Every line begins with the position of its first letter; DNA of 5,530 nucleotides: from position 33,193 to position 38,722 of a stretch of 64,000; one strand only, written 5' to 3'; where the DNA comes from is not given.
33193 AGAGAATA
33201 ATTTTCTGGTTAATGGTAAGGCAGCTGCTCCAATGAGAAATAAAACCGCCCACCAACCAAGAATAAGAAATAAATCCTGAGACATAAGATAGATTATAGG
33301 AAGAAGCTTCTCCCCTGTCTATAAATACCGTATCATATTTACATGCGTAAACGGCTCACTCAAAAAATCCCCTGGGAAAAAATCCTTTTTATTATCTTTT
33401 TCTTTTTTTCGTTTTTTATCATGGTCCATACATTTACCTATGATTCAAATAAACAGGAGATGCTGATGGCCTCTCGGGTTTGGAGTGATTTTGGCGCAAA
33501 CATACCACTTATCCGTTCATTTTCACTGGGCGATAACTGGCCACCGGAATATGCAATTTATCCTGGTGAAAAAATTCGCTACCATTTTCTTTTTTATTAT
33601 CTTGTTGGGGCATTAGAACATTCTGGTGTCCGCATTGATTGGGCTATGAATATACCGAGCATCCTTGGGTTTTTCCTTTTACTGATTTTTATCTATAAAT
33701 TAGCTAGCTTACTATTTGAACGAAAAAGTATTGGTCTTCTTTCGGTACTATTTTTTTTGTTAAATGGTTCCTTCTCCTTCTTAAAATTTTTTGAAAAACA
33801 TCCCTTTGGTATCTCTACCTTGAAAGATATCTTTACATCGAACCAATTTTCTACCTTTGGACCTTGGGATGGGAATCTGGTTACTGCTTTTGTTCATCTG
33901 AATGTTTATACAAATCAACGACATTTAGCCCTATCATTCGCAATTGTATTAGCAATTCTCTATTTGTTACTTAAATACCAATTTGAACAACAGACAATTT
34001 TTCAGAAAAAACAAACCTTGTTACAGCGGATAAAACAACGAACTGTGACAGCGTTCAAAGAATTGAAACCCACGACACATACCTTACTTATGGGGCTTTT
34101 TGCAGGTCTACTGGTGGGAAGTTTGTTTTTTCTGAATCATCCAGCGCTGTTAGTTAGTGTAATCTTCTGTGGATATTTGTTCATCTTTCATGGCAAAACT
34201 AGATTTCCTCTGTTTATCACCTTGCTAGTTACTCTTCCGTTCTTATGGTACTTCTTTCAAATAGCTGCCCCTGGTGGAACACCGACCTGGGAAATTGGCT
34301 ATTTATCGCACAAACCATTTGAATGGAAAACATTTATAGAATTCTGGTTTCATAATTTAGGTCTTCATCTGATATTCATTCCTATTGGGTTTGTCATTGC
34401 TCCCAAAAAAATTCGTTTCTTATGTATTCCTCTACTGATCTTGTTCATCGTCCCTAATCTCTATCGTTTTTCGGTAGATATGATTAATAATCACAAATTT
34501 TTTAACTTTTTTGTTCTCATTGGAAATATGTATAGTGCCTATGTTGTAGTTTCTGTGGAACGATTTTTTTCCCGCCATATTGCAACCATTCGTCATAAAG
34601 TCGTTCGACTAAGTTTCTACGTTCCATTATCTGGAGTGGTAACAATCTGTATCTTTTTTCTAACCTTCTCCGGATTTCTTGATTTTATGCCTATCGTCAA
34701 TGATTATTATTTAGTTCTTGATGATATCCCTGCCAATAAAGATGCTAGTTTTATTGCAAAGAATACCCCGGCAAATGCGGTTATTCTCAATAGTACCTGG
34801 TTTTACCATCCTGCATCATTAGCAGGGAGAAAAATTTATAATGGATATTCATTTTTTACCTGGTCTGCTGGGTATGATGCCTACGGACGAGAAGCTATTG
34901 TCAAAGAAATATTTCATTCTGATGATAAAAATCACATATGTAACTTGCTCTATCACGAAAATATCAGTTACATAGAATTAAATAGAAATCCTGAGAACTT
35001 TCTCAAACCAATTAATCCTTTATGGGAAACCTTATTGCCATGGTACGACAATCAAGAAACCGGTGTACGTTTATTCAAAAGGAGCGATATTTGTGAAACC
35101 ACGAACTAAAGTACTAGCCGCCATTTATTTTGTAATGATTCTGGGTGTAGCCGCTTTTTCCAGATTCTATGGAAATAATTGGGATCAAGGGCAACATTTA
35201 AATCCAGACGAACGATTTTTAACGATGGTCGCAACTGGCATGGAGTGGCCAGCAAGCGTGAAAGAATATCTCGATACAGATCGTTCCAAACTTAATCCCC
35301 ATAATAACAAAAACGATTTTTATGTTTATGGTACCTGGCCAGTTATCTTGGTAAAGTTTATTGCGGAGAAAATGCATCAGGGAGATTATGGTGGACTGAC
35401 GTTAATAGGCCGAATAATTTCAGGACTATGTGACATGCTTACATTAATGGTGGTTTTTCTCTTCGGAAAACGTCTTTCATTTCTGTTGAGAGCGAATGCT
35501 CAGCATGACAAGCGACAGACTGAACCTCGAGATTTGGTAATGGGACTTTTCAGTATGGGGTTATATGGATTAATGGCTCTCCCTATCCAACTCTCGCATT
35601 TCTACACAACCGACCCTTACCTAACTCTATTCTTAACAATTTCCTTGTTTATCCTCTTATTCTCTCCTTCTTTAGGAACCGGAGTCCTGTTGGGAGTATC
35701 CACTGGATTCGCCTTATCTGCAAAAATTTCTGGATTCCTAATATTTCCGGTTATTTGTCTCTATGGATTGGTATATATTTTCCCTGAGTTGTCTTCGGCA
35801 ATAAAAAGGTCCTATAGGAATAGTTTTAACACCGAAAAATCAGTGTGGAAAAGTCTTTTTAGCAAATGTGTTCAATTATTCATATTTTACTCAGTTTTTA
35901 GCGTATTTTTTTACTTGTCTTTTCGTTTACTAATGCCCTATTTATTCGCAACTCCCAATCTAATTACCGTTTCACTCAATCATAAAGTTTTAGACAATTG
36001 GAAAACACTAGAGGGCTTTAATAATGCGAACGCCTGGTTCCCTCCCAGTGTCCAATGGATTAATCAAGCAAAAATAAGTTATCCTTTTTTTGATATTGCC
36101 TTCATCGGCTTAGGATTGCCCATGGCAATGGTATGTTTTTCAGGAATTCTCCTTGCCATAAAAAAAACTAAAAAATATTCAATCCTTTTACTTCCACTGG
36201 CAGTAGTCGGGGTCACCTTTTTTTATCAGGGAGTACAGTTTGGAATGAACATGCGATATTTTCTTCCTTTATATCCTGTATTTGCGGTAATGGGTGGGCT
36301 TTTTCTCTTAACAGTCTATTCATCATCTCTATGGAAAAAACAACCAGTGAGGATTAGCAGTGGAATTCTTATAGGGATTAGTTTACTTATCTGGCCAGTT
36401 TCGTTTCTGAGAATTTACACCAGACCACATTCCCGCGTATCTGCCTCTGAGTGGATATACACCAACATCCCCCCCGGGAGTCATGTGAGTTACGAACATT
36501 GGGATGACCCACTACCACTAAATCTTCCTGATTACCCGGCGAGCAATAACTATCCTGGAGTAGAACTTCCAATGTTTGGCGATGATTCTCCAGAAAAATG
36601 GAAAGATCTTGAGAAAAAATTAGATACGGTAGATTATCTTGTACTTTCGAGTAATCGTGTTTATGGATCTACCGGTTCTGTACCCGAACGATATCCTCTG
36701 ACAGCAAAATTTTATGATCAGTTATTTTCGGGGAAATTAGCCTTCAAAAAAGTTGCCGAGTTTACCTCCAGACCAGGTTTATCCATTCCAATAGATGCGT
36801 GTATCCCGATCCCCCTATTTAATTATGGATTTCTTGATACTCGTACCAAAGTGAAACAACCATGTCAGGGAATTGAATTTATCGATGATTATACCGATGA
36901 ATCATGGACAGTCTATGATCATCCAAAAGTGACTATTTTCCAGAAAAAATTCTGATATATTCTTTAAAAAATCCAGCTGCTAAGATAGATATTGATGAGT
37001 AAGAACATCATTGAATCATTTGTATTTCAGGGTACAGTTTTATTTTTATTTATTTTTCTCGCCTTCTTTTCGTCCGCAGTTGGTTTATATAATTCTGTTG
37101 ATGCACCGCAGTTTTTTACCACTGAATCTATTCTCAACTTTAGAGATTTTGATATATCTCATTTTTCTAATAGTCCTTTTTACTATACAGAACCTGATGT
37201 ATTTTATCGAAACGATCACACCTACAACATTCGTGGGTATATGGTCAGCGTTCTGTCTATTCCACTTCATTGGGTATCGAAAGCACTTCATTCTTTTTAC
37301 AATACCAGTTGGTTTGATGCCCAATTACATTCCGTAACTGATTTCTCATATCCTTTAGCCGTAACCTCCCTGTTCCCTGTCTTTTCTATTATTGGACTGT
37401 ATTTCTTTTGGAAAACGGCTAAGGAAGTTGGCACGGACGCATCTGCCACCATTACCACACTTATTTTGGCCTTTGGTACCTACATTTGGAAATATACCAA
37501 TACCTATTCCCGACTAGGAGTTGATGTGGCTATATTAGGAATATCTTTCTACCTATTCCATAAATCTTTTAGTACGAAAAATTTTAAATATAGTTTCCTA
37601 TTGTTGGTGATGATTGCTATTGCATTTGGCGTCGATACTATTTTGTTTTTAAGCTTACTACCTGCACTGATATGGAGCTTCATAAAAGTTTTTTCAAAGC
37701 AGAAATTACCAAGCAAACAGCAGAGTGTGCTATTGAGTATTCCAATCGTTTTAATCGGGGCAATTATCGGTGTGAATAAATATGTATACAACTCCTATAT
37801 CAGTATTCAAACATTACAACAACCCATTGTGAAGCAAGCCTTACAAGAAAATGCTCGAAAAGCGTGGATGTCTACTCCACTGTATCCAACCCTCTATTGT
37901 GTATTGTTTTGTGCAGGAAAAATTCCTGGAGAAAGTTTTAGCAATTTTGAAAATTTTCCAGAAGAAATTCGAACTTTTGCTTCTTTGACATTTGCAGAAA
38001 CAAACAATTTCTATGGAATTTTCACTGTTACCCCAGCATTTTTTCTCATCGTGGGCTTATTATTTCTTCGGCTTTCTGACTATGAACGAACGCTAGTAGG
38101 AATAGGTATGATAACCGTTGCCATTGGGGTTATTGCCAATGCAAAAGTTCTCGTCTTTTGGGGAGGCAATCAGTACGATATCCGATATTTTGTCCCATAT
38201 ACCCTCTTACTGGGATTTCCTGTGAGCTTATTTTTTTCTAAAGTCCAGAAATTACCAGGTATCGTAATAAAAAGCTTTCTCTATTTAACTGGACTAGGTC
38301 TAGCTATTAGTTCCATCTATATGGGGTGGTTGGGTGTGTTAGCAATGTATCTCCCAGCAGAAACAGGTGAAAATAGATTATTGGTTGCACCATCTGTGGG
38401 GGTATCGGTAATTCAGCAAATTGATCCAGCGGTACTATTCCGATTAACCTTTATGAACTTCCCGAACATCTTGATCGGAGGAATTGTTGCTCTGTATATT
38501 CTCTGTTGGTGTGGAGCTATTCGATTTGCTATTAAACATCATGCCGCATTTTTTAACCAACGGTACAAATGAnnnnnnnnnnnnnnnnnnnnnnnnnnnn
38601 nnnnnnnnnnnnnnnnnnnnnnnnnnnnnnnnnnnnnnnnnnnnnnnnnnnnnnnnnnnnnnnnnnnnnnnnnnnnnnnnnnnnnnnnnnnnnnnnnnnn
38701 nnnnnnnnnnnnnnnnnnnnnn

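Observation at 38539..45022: A decaprenyl-phosphoarabinose-like, lipid-linked pentose donor pathway built from non-orthologous parts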

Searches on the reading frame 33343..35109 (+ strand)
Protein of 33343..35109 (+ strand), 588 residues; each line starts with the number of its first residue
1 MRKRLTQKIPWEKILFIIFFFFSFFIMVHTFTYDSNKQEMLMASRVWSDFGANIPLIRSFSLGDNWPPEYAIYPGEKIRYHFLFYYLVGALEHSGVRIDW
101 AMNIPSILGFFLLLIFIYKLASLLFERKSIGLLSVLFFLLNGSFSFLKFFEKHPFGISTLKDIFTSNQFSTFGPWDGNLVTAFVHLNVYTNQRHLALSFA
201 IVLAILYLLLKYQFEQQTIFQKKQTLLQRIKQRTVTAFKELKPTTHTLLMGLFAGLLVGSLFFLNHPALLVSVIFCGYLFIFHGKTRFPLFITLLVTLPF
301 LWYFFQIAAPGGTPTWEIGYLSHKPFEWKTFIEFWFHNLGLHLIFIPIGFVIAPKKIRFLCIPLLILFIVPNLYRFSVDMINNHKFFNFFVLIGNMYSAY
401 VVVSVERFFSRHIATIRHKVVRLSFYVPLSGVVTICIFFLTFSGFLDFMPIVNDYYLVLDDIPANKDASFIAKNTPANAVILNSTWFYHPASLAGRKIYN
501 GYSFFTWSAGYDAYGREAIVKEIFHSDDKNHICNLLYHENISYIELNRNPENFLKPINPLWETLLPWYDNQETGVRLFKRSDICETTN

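Call 3: search_protein_families(library=pfam, proteins=[window:33343-35109:+], max_evalue=0.01)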
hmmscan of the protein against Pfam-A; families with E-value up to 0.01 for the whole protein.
window:33343-35109:+ (588 aa): 0 families

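Call 4: search_protein_families(library=ncbifam, proteins=[window:33343-35109:+], max_evalue=0.01)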
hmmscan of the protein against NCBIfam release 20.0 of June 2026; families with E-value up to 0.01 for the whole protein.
window:33343-35109:+ (588 aa): 0 families

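Call 88: search_solved_structures(query=A4, max_evalue=10, show_alignments=1)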
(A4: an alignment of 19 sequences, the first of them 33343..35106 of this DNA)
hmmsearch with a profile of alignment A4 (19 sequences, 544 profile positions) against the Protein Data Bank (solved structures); distinct sequences matched with E-value up to 10: 0.

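Call 89: search_protein_families(library=pfam, alignment_id=A4, max_evalue=1)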
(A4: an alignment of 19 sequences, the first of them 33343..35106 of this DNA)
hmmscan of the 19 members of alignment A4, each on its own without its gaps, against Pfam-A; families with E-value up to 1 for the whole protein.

A. member 1, window:33343-35106:+ (588 aa): 0 families

B. families by the number of members that match (of 19 scanned): 5 families
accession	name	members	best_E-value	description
PF02694.21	UPF0060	1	0.0048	Uncharacterised BCR, YnfA/UPF0060 family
PF10032.14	Pho88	1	0.0068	Phosphate transport (Pho88)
PF15706.10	TMEM132_C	1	0.046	TMEM132 C-terminal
PF06667.17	PspB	1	0.16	Phage shock protein B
PF04241.20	DUF423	1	0.4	Protein of unknown function (DUF423)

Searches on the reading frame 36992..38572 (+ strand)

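Call 3: search_protein_families(library=pfam, proteins=[window:36992-38572:+], max_evalue=0.01)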
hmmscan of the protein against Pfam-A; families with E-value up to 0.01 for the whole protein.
window:36992-38572:+ (526 aa): 1 family
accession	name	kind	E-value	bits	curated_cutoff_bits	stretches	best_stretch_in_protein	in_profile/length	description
PF13231.12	PMT_2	-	0.0039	17.8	26.1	1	113-246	14-145/160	Dolichyl-phosphate-mannose-protein mannosyltransferase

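Call 4: search_protein_families(library=ncbifam, proteins=[window:36992-38572:+], max_evalue=0.01)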
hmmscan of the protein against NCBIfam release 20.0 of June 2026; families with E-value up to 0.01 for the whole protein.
window:36992-38572:+ (526 aa): 1 family
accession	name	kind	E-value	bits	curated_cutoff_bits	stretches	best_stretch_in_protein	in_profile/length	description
NF047440.1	LA3751_2_3_fam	subfamily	2.3e-11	43.2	200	2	130-275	107-253/460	LA_3751/LA_3752 family putative glycosyltransferase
